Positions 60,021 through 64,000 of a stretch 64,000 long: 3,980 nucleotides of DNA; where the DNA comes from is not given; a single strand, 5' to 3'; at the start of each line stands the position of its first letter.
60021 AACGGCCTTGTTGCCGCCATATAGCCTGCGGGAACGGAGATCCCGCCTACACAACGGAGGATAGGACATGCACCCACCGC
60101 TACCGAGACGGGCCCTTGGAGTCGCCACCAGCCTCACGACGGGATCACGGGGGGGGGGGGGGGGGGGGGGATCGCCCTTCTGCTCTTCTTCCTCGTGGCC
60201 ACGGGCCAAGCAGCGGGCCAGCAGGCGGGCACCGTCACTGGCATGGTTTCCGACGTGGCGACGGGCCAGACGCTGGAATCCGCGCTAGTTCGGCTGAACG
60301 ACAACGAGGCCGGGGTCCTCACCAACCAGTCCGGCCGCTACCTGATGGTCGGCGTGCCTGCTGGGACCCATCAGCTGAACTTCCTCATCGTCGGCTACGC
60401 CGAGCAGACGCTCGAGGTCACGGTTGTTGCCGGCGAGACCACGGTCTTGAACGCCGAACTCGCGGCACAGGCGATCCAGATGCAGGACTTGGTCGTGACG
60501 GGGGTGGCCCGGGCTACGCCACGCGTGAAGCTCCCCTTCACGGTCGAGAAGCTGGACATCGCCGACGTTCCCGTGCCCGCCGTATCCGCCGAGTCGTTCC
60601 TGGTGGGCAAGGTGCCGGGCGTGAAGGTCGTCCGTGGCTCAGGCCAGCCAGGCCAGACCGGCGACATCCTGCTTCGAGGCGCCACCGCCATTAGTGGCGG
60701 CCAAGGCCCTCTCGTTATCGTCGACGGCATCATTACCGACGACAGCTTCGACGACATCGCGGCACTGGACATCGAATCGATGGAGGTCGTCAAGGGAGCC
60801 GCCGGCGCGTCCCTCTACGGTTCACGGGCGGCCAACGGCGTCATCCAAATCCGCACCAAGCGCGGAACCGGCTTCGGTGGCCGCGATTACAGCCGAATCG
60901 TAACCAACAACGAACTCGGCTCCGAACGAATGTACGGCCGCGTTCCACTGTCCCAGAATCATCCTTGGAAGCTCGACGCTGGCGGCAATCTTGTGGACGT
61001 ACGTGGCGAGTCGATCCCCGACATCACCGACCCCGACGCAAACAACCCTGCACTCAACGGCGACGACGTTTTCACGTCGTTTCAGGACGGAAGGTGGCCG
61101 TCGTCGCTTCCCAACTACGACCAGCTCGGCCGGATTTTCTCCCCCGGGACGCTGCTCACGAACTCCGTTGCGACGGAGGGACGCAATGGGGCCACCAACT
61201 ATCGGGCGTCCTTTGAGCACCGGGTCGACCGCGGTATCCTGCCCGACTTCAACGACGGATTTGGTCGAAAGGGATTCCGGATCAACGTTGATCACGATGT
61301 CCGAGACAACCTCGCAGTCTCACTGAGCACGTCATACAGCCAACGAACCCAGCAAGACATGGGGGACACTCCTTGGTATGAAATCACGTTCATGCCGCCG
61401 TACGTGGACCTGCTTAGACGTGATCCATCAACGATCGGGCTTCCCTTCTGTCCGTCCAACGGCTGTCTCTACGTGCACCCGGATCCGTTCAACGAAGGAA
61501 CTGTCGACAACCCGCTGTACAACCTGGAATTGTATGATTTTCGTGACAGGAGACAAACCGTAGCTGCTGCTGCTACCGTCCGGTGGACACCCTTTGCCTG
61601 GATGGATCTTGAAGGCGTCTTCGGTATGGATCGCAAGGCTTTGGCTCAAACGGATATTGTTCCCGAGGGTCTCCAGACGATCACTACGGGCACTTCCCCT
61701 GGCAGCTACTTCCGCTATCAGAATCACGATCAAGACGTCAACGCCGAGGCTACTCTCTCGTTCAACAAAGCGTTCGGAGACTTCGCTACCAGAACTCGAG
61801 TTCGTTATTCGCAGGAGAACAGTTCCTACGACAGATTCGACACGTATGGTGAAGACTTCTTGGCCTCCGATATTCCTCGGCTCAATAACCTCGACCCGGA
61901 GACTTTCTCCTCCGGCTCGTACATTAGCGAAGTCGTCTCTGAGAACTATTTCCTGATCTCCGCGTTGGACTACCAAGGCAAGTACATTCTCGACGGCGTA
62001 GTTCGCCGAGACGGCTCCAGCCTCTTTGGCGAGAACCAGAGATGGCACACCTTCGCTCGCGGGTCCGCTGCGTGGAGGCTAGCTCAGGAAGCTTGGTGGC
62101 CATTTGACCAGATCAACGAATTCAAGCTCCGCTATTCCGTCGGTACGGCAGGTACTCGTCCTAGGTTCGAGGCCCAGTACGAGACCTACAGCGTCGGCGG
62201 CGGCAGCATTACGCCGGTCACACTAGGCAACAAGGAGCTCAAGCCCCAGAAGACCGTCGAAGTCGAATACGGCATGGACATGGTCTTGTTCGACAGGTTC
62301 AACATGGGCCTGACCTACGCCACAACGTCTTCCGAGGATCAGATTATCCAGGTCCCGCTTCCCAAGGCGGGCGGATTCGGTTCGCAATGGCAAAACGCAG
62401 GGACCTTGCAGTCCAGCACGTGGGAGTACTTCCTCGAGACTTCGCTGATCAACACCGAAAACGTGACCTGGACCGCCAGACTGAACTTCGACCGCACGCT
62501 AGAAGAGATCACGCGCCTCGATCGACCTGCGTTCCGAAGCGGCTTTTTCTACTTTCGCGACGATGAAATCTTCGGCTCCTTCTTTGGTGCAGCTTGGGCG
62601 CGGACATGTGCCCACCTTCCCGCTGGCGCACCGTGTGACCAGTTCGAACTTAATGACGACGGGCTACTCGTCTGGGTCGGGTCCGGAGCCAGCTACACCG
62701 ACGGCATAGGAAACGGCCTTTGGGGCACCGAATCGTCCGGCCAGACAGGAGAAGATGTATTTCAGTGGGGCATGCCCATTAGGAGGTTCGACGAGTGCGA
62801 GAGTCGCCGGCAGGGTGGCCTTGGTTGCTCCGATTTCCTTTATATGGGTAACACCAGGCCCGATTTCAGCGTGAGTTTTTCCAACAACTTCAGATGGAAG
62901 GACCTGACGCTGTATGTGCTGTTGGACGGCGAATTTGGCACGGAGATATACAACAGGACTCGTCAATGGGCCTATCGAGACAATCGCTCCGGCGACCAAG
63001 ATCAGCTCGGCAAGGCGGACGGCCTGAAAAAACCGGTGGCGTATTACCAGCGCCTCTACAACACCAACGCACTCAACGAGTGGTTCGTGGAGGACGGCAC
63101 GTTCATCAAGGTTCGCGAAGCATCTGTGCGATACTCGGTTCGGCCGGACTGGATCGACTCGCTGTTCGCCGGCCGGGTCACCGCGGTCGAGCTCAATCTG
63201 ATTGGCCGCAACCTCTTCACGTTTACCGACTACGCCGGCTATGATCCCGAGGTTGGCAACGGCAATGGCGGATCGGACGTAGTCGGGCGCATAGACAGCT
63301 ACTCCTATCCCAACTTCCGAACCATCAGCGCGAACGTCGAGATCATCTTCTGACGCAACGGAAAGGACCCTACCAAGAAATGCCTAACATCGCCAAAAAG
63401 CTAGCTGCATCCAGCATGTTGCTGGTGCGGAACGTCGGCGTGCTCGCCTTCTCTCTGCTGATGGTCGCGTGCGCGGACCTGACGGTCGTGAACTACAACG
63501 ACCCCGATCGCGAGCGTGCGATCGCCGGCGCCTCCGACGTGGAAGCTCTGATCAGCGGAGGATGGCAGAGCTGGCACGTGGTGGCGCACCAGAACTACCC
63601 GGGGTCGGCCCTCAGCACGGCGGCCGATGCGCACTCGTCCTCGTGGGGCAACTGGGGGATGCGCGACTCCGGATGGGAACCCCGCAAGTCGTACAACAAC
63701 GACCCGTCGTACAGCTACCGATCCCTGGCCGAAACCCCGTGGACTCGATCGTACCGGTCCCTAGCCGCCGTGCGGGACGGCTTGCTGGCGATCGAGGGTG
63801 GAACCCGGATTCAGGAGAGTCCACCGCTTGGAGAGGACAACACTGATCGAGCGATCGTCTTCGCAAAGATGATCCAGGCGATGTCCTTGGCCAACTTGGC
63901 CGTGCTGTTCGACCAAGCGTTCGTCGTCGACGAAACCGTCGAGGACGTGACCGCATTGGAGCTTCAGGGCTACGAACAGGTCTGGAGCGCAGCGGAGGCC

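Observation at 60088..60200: G22 homopolymer splits the signal peptide of a SusC-like TonB-dependent receptor: candidate slipped-strand phase switch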

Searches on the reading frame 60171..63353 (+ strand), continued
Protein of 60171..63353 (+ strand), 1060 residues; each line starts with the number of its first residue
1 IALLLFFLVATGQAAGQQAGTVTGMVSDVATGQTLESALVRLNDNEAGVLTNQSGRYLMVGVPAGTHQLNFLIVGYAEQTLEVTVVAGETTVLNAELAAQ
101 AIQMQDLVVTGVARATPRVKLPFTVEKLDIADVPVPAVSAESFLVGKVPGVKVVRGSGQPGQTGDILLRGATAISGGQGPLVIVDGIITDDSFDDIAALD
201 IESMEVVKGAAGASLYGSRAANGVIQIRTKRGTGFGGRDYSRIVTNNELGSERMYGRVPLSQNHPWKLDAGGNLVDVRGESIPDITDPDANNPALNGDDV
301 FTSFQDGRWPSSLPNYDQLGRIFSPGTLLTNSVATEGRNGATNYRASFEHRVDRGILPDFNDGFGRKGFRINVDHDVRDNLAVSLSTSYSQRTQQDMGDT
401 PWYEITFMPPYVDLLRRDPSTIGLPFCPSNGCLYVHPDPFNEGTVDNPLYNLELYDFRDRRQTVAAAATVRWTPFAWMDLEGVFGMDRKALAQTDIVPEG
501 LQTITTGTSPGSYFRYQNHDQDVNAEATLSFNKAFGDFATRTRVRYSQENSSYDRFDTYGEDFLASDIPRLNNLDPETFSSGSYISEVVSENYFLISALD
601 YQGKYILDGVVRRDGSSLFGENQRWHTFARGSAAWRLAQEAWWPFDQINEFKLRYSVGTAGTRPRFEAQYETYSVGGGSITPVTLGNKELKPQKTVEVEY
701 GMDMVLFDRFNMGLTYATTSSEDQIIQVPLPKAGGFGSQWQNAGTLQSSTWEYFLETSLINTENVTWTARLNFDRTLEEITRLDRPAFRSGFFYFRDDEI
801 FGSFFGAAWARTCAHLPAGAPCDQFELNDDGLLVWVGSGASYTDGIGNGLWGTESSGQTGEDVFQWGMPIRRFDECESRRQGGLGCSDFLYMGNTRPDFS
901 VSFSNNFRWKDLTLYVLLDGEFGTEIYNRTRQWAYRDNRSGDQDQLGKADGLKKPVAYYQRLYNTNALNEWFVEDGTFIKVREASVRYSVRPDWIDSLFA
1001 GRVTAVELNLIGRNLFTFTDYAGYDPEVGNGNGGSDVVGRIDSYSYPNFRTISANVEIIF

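Call 54: find_related_loci(query=P0001, collection=metagenome_contigs, flank=3000)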
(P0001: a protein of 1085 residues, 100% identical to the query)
Query P0001 (1085 aa) in metagenome_contigs; peptide patterns used: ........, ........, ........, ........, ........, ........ (x = any residue, [..] = any of these).
22 stretches matched a pattern; 2 encode a relative of the query (tblastn E <= 1e-3); 2 distinct loci.
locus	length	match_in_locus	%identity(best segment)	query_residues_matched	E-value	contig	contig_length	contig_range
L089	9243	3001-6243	64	1-1085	0e+0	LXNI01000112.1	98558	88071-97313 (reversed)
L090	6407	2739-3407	26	39-263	2e-9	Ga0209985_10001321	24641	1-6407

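Call 55: find_encoding_contigs(protein=P0162, flank=10000, max_places=3)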
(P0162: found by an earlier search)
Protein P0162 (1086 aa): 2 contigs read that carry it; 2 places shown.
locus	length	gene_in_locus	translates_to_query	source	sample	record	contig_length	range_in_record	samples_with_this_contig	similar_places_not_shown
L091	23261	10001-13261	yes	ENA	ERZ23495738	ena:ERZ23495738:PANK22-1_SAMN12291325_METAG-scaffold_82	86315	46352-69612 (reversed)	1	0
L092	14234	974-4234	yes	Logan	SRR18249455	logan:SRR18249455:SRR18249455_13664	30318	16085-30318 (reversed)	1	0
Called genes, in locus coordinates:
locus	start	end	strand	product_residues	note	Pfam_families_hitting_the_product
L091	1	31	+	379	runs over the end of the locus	PF00437:T2SSE, PF13191:AAA_16 (weak)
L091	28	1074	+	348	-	PF00482:T2SSF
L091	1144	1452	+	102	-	-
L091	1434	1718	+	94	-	-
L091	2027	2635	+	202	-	-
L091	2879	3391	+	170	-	PF13304:AAA_21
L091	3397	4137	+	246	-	-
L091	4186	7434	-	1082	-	PF02012:BNR (faint), PF15902:Sortilin-Vps10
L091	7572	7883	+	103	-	-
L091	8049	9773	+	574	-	PF01235:Na_Ala_symp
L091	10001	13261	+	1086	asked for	PF13620:CarboxypepD_reg, PF13715:CarbopepD_reg_2, PF07715:Plug, PF00593:TonB_dep_Rec_b-barrel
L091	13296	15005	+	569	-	-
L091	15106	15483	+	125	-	-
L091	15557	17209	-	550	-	-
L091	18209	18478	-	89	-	-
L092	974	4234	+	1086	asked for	PF13620:CarboxypepD_reg, PF13715:CarbopepD_reg_2, PF07715:Plug, PF00593:TonB_dep_Rec_b-barrel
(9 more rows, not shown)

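Call 56: find_encoding_contigs(protein=P0005, flank=10000, max_places=3)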
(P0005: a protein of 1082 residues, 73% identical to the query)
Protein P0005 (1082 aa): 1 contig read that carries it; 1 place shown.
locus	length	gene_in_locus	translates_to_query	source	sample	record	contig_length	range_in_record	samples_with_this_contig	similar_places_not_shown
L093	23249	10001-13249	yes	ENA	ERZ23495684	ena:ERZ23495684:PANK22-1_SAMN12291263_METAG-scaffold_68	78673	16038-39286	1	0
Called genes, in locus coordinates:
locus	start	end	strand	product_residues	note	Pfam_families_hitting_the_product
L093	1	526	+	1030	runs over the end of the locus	PF07676:PD40 (faint), PF26550:Tricorn_2nd (faint), PF00326:Peptidase_S9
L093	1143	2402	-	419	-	-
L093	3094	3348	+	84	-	PF09723:Zn_ribbon_8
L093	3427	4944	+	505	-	PF00324:AA_permease, PF13520:AA_permease_2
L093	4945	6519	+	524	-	PF00248:Aldo_ket_red, PF01042:Ribonuc_L-PSP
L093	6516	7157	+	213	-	PF00702:Hydrolase, PF13419:HAD_2 (weak)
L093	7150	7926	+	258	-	-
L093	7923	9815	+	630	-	-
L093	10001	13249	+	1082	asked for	PF13620:CarboxypepD_reg, PF13715:CarbopepD_reg_2, PF07715:Plug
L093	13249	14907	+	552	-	-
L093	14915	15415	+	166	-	-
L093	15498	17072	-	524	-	PF07669:Eco57I, PF22837:M_Eco57I_C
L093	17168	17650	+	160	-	PF00254:FKBP_C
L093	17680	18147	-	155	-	PF00903:Glyoxalase, PF22677:Ble-like_N (weak)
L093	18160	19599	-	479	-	PF13520:AA_permease_2, PF00324:AA_permease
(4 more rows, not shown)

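Call 69: find_encoding_contigs(protein=P0149, flank=10000, max_places=3)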
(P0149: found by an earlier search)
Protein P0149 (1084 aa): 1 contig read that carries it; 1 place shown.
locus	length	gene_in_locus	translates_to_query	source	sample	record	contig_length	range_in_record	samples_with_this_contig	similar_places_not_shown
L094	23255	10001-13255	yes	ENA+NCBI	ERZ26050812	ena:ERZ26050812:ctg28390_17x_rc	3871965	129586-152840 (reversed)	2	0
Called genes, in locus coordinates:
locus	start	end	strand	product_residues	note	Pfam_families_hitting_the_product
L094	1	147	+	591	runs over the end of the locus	PF13231:PMT_2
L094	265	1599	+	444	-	PF00067:p450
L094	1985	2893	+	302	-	PF00067:p450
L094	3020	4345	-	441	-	PF00067:p450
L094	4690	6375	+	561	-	-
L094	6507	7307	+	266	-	-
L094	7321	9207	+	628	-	-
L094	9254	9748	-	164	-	-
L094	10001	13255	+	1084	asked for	PF13620:CarboxypepD_reg, PF13715:CarbopepD_reg_2, PF07715:Plug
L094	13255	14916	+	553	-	-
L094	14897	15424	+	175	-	-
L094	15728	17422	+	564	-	PF01235:Na_Ala_symp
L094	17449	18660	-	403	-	PF00817:IMS, PF21999:IMS_HHH_1 (weak), PF11799:IMS_C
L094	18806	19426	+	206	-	PF00081:Sod_Fe_N, PF02777:Sod_Fe_C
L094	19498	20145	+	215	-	PF01914:MarC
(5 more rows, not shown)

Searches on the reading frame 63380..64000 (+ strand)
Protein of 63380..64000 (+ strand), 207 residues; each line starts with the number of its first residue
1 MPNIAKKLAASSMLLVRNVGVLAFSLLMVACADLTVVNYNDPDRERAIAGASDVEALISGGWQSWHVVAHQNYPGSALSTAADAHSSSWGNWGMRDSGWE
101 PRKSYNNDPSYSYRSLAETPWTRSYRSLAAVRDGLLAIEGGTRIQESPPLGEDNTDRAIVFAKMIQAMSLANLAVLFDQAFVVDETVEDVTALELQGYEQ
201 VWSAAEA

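Call 49: find_homologous_proteins(query=window:63380-64000:+)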
Query window:63380-64000:+ (207 aa): 9 proteins with E <= 0.001 among 493 candidates.
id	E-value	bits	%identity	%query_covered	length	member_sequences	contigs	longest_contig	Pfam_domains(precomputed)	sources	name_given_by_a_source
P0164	9.0e-71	255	72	78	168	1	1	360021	-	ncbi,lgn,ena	-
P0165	4.9e-67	243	64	89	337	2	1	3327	-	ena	-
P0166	7.1e-53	197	76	57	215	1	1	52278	-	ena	-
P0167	2.1e-45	173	75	48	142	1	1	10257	-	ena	-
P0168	2.9e-39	153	71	45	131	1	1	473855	-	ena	-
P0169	2.8e-35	140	50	70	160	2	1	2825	-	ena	-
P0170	4.5e-30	123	56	52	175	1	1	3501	-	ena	-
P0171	7.6e-29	119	49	66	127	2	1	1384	-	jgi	jgi:hypothetical protein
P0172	4.3e-11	61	79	20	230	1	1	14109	-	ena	-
